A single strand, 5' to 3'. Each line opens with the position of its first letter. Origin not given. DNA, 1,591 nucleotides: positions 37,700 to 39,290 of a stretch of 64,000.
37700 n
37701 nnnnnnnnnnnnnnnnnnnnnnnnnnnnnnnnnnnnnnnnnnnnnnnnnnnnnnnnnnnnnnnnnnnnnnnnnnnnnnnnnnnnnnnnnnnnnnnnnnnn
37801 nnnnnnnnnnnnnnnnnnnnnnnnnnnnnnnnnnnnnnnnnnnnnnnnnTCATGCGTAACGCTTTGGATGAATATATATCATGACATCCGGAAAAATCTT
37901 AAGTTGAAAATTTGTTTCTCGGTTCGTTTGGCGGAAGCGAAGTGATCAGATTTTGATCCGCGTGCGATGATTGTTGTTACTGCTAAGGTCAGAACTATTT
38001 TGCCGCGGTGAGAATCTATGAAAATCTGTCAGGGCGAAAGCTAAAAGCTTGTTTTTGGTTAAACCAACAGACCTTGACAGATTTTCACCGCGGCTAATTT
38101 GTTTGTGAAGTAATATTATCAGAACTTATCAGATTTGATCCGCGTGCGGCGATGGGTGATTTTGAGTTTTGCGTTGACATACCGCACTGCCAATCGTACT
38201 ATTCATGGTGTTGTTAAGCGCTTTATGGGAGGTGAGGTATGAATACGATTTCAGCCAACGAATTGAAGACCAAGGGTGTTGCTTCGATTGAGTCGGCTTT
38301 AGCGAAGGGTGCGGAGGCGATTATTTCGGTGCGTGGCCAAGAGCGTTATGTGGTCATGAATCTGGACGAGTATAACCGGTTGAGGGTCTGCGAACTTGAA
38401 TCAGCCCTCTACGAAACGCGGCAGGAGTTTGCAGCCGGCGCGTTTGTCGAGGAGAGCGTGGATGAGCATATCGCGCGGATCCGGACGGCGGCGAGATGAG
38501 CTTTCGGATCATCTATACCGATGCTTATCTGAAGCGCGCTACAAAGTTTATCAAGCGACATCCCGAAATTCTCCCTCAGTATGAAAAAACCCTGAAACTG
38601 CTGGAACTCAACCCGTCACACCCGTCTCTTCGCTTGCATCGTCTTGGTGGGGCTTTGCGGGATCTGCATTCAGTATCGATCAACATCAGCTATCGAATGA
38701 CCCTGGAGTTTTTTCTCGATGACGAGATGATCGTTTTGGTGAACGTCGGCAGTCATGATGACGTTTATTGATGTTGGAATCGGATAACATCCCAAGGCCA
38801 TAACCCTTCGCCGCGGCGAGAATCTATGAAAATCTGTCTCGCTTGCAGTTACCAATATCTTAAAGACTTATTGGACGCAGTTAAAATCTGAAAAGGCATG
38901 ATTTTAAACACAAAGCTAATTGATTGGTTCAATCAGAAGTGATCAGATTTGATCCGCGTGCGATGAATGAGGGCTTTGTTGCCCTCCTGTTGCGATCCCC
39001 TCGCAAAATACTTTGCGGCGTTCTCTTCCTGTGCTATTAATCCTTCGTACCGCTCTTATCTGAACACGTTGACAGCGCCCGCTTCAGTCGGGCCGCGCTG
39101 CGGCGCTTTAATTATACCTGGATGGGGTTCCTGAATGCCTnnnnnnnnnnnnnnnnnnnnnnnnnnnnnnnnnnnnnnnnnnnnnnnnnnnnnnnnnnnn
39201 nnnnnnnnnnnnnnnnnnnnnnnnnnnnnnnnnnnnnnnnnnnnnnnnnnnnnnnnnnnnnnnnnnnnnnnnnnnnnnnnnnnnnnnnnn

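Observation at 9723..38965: Repeat family B brackets the entire 29 kb variable block as a direct repeat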

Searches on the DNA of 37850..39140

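Call 69: search_rna_families(source=window, start=37850, end=39140, threshold=evalue, max_evalue=10)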
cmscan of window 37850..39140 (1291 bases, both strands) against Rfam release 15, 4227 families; matches with E-value up to 10: 7.
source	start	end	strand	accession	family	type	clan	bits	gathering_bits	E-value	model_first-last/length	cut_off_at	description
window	37999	38097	-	RF04070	MIR6440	Gene; miRNA;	-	21.5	95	0.36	1-108/108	no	MIR6440 microRNA precursor family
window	37997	38099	-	RF03743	MIR7696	Gene; miRNA;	-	17.2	83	5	1-88/88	no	MIR7696 microRNA precursor family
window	37998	38098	-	RF04156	MIR2670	Gene; miRNA;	-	16.8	117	1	1-200/200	no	MIR2670 microRNA precursor family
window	37997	38100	+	RF04160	MIR868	Gene; miRNA;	-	16.6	200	2.9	1-194/194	no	MIR868 microRNA precursor family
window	38398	38436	+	RF01357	CRISPR-DR31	Gene; CRISPR;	-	16.1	35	3.5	1-37/37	no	CRISPR RNA direct repeat element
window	38508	38582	-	RF03056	RAGATH-35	Gene; sRNA;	-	16.1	38.9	7.4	1-87/87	no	RAGATH-35 RNA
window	37998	38098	+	RF04156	MIR2670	Gene; miRNA;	-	13.3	117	7.9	1-200/200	no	MIR2670 microRNA precursor family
